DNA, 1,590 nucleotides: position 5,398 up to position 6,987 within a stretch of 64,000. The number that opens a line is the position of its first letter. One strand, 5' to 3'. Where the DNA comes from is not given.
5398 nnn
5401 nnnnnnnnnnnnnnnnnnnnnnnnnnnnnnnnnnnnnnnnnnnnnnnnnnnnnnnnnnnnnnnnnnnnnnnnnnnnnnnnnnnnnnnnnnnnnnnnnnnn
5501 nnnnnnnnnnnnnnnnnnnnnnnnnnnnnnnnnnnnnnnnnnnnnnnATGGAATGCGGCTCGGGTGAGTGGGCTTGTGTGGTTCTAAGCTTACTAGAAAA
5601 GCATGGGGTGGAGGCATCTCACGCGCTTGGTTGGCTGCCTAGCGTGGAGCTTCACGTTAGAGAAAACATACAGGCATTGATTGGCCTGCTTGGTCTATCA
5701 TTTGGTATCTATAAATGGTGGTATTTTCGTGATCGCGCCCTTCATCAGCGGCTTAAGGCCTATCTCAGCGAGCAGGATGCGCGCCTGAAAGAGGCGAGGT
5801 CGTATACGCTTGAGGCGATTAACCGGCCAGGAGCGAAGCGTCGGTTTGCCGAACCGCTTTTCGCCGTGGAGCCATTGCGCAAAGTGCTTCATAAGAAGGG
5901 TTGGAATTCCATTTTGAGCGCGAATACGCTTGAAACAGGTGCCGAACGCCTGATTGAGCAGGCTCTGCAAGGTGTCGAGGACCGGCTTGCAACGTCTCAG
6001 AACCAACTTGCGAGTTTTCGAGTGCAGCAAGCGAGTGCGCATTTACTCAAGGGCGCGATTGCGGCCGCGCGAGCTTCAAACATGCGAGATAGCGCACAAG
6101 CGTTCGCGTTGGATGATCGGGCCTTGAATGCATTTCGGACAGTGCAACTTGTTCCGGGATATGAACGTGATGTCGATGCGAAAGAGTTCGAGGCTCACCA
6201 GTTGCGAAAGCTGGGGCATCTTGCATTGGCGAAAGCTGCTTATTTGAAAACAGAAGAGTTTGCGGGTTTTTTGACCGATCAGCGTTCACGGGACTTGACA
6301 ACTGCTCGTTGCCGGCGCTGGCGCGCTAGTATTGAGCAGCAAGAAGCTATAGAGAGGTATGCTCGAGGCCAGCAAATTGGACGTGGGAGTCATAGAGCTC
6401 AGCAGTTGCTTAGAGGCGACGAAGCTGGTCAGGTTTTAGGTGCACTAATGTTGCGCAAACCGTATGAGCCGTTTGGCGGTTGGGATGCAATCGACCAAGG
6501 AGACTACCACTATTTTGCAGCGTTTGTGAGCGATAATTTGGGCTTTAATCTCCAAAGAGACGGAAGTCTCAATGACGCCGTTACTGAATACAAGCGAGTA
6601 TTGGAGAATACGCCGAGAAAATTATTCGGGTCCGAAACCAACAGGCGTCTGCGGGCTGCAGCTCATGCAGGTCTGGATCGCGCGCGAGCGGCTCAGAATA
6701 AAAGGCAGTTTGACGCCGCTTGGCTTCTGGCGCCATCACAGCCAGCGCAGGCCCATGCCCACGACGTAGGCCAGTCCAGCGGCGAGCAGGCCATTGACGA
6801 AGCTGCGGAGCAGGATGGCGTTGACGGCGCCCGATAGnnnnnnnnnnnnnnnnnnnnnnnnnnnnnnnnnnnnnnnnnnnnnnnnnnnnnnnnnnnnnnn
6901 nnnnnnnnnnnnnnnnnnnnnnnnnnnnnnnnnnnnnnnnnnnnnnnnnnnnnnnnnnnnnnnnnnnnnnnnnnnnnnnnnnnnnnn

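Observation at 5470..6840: Single-gene low-GC insertion encoding a membrane-anchored helical protein of no recognisable family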

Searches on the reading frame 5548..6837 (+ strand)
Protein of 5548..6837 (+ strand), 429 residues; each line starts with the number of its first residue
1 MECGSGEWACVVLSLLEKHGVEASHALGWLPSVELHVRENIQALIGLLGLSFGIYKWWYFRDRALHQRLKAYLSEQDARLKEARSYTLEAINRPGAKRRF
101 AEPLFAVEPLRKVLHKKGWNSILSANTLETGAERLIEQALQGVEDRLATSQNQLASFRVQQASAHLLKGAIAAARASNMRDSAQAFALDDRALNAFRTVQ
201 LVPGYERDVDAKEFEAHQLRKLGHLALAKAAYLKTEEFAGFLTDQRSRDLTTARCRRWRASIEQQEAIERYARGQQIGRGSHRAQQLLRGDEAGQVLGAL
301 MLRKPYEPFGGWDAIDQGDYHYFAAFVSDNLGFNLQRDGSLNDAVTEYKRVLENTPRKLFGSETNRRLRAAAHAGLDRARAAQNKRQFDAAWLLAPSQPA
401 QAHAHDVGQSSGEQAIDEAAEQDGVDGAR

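Call 4: search_protein_families(library=pfam, proteins=[window:5548-6837:+], max_evalue=1)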
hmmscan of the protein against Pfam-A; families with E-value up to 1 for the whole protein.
window:5548-6837:+ (429 aa): 1 family
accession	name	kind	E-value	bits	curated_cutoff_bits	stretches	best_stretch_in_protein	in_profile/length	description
PF25322.2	RBD_SIN1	-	0.22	12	27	1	61-95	20-54/75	SIN1 Ras-binding domain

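Call 5: search_protein_families(library=padloc, proteins=[window:5548-6837:+], max_evalue=10)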
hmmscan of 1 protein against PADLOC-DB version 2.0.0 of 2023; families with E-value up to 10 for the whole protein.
window:5548-6837:+ (429 aa): 0 families

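Call 6: search_protein_families(library=ncbifam, proteins=[window:5548-6837:+], max_evalue=10)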
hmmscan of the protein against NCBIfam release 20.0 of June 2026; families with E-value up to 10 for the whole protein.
window:5548-6837:+ (429 aa): 0 families

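Call 7: search_protein_families(library=phrogs, proteins=[window:5548-6837:+], max_evalue=10)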
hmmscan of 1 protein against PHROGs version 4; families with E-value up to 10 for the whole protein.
window:5548-6837:+ (429 aa): 0 families

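Call 8: find_homologous_proteins(query=window:5548-6837:+, max_evalue=0.001)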
Query window:5548-6837:+ (429 aa): 21 proteins with E <= 0.001 among 8000 candidates.
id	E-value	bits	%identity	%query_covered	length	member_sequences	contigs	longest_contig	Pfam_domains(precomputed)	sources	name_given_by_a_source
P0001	6.5e-281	950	100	100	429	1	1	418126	-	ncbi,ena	-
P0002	6.8e-114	399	47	100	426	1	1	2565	-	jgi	-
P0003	2.9e-112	394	46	100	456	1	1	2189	-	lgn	-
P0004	4.9e-112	393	47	100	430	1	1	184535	-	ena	-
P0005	1.3e-110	389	47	97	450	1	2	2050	-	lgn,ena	-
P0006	2.7e-110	388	48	100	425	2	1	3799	-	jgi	jgi:hypothetical protein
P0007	1.1e-108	382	44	100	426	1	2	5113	-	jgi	jgi:hypothetical protein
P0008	2.5e-106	375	47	99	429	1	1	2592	-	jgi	jgi:hypothetical protein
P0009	6.6e-103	363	50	90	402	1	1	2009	-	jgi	jgi:hypothetical protein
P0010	6.2e-99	350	43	100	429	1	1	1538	-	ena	-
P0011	1.5e-86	309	49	83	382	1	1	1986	-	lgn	-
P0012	5.9e-84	301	45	86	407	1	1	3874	-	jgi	jgi:hypothetical protein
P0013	1.6e-77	280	40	92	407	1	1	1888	-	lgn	-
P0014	1.1e-71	261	40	92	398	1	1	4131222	-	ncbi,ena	-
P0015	2.2e-70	256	42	88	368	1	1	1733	-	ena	-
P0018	9.8e-58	215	36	99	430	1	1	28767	-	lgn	-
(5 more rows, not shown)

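Call 12: find_encoding_contigs(protein=P0004, flank=8000, max_places=3)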
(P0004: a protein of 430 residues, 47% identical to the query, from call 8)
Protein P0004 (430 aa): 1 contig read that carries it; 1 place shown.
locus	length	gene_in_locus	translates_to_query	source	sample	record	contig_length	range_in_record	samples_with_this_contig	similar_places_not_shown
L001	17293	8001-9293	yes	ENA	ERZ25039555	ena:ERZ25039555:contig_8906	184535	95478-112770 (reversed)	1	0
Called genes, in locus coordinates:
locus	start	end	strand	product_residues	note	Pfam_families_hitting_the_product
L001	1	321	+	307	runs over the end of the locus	PF00034:Cytochrom_C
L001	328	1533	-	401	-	PF07690:MFS_1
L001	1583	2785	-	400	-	PF00155:Aminotran_1_2, PF01041:DegT_DnrJ_EryC1 (weak)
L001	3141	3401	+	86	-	-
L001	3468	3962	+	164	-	-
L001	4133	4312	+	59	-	-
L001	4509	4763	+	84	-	PF06568:YjiS-like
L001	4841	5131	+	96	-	PF06568:YjiS-like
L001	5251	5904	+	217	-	PF00775:Dioxygenase_C, PF13620:CarboxypepD_reg (faint)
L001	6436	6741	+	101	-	-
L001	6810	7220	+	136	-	PF04828:GFA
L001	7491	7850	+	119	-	PF04480:DUF559, PF18741:MTES_1575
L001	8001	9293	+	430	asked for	-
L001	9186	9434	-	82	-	-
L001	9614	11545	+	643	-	PF04851:ResIII, PF00270:DEAD (weak), PF17757:UvrB_inter, PF27431:UvrB_3rd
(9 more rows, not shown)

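Call 13: find_encoding_contigs(protein=P0014, flank=8000, max_places=3)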
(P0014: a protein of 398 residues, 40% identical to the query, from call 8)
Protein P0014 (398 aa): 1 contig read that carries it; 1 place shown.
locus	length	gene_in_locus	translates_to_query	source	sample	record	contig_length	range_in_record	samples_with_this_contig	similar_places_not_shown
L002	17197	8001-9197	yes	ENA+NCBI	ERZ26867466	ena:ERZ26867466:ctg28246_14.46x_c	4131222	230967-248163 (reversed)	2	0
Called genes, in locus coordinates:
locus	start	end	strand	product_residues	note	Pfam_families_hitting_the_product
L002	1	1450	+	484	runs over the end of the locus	PF12576:DUF3754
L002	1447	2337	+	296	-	PF06325:PrmA, PF05175:MTS, PF10294:Methyltransf_16 (weak), PF13649:Methyltransf_25, PF13847:Methyltransf_31, PF08241:Methyltransf_11 (weak), PF08242:Methyltransf_12 (weak)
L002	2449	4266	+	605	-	PF01321:Creatinase_N, PF16189:Creatinase_N_2, PF00557:Peptidase_M24, PF16188:Peptidase_M24_C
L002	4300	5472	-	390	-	PF01546:Peptidase_M20, PF07687:M20_dimer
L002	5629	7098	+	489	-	PF00171:Aldedh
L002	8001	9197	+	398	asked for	-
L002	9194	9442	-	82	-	-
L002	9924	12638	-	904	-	PF13779:DUF4175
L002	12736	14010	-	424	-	PF00278:Orn_DAP_Arg_deC, PF01168:Ala_racemase_N, PF02784:Orn_Arg_deC_N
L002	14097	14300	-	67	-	-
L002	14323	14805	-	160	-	PF15919:HicB_lk_antitox, PF01402:RHH_1 (faint)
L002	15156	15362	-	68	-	PF13627:LptM_cons (weak)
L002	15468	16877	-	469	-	PF00206:Lyase_1, PF14698:ASL_C2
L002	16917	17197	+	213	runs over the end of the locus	PF00578:AhpC-TSA, PF08534:Redoxin, PF00085:Thioredoxin (faint), PF13905:Thioredoxin_8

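Call 18: find_related_loci(query=A1, collection=genome_contigs, flank=6000)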
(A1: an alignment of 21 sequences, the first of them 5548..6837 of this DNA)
Query A1 (429 aa) in genome_contigs; peptide patterns used: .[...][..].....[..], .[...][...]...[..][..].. (x = any residue, [..] = any of these).
172 stretches matched a pattern; 27 encode a relative of the query (tblastn E <= 1e-3); 26 distinct loci.
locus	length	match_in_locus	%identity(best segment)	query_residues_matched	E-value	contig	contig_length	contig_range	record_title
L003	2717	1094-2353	48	3-428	5e-100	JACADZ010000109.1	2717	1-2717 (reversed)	MAG: Parvularculaceae bacterium isolate L.E.AP.15 k119_152202, whole genome shotgun sequence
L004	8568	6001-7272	42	1-428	2e-81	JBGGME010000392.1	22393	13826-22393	MAG: Hyphomicrobiaceae bacterium isolate bin.004 k141_593070, whole genome shotgun sequence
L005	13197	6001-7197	36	1-393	2e-74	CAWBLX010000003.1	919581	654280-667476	MAG: uncultured proteobacterium isolate MFD02416.bin.1.272 genome assembly, contig: contig_31595, whole genome shotgun s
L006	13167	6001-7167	35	1-399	7e-70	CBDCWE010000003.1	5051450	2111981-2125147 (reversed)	MAG: Hyphomicrobiaceae bacterium isolate e20b2833-44cb-4994-937e-2db2469f7311 genome assembly, contig: chromosome_2, who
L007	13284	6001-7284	37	1-422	6e-69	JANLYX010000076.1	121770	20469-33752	MAG: Hyphomicrobium sp. isolate OTE_14_metabat.194_sub OTE_14_k141_1878137, whole genome shotgun sequence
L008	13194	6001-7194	40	1-396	5e-74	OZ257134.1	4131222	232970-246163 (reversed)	MAG: Hyphomicrobiaceae bacterium isolate f518f1b9-b4ff-42c7-ac52-8ebc8b264cf6 genome assembly, chromosome: 1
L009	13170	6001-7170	38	1-396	7e-68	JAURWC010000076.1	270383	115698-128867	MAG: Hyphomicrobiaceae bacterium isolate E1_metabat.bin.33_sub E1_k141_160141, whole genome shotgun sequence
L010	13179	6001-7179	35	1-395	1e-67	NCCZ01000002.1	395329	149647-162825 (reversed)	MAG: Hyphomicrobium sp. 12-62-95 04302015_12_scaffold_6, whole genome shotgun sequence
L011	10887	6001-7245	37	1-429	1e-67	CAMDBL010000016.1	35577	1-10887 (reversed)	MAG: Devosia equisanguinis isolate MH-09jul19-70 genome assembly, contig: MH-09jul19-C2378, whole genome shotgun sequenc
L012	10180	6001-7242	33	1-421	3e-66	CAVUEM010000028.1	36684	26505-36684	MAG: uncultured Alphaproteobacteria bacterium isolate MFD02809.bin.1.331 genome assembly, contig: contig_312064, whole g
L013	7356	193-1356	37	1-393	1e-64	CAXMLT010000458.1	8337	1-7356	MAG TPA_asm: uncultured Hyphomicrobium sp. isolate SRR1572169_binner23_Refined_36 genome assembly, contig: ERZ16270753.1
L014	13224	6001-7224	34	1-420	2e-63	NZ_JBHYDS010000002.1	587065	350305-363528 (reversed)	MAG: Hyphomicrobium sp. isolate CCAP1437_1_bin-006 CCAP1437_1_bin-006_c2, whole genome shotgun sequence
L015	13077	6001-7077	33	1-367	2e-61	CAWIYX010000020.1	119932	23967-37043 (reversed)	MAG: uncultured Alphaproteobacteria bacterium isolate MFD06229.bin.2.265 genome assembly, contig: contig_71587, whole ge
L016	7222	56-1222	34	1-394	5e-60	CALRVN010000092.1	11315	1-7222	MAG: Hyphomicrobium sp. CS1GBMeth3 isolate JJ-ME644-99-3-m2-bin104 genome assembly, contig: JJ-ME644-99-C283, whole geno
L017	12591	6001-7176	31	1-393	6e-60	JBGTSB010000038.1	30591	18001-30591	MAG: Hyphomicrobium sp. isolate WDNA12_bin.21.strict NODE_38_length_30591_cov_5.972524, whole genome shotgun sequence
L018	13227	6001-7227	33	1-418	1e-59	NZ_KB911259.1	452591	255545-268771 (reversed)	Hyphomicrobium zavarzinii ATCC 27496 strain ZV-622 F812DRAFT_scaffold00005.5, whole genome shotgun sequence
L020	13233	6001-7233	30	1-424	3e-56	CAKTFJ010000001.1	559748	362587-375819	MAG: uncultured Hyphomicrobium sp. isolate REFINED_METABAT215_TOP10_CONTIGS_1500_ASSEMBLY_K77_MERGED__Nepal_MoBio_Fiber-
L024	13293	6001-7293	38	1-424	5e-81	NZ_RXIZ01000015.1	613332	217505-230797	MAG: Hyphomicrobium sp. isolate AWTP1-2 sample_37_scaffold_0, whole genome shotgun sequence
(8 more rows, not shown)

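Call 20: search_protein_representatives(protein=window:5548-6837:+)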
Query: 429 residues. Proteins with E-value up to 0.001 (for the whole library): 281; up to 1e-10: 179; up to 1e-30: 73. The best 150 are listed.
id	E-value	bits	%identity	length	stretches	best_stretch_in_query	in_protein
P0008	7.8e-107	374.5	49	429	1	1-425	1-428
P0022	6.4e-101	355.1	54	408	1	41-398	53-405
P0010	2.0e-99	350.1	45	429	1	1-429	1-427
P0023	5.4e-91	322.4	45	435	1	1-410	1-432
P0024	2.0e-88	313.9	43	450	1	22-426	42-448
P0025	2.0e-76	274.4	43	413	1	1-425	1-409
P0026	4.3e-75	270.0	42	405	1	5-394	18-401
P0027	8.3e-75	269.1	40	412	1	1-394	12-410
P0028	1.2e-74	268.5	43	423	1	1-426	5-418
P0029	7.3e-74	265.9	49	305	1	16-288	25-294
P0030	4.1e-72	260.2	40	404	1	12-384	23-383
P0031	4.6e-69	250.1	40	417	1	1-429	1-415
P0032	1.2e-67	245.4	37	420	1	37-409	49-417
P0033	6.0e-66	239.9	45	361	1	1-355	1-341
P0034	1.6e-64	235.2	38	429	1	1-418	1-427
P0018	3.1e-58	214.5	38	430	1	26-424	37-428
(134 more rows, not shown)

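Call 24: search_solved_structures(query=A3, max_evalue=10)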
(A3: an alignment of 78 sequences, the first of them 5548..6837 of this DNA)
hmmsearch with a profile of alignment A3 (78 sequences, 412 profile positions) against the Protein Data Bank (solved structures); distinct sequences matched with E-value up to 10: 7.
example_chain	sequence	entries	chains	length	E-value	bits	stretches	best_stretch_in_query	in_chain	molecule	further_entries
6b85_J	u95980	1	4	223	0.023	17.1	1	204-252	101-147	TMHC4_R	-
2kc7_A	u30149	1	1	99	0.099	15.1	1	202-263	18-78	bfr218_protein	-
8far_A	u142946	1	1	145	0.17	14.3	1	203-252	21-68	I432-1-CC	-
8cus_A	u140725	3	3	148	0.26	13.7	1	204-252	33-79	I432-1(NaCl) Chain A | I432-1(Imd) Chain A | I432-1-X3 Chain A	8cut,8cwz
8ek4_A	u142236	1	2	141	0.58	12.5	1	136-171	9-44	Ice-binding protein TIP-99a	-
8rst_A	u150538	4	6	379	0.92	11.9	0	316-353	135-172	Rap3T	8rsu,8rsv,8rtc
8fwd_1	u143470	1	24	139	1.3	11.3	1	203-252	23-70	O43-rpxdoc-EK1_B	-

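Call 26: predict_structure(alignment_id=A3)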
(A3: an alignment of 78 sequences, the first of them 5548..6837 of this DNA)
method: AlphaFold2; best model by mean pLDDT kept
length: 429 residues; sequences in the alignment: 78
mean_pLDDT: 85.7   pTM: 0.75
mean pLDDT of the five models: 85.7, 84.7, 84.0, 83.6, 82.0
residues with pLDDT >= 90: 247; 70-90: 109; 50-70: 65; < 50: 8
segments of 3 or more residues with pLDDT < 50: 425-427
pLDDT, mean of each block of 10 residues (from residue 1): 58 78 69 80 92 95 90 81 76 69 68 66 57 79 84 90 88 91 94 96 97 97 96 98 98 98 97 97 98 95 98 97 98 98 98 93 91 98 98 81 54 54 51
secondary structure, 60 per line:
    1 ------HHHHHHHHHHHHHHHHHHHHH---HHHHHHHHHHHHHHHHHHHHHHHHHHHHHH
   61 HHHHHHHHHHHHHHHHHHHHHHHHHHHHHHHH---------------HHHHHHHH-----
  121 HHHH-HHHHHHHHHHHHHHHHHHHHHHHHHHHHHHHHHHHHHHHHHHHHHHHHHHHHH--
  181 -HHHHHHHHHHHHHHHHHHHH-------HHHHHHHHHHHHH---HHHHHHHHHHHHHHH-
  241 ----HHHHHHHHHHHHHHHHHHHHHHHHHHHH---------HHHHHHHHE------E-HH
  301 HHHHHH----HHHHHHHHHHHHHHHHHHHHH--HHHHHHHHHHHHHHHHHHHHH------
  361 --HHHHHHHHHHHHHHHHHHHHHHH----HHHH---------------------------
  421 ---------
elements in order: H7-27 H31-92 H108-115 H121-124 H126-178 H182-201 H209-221 H225-239 H245-272 H282-289 H299-306 H311-331 H334-354 H363-385 H390-393
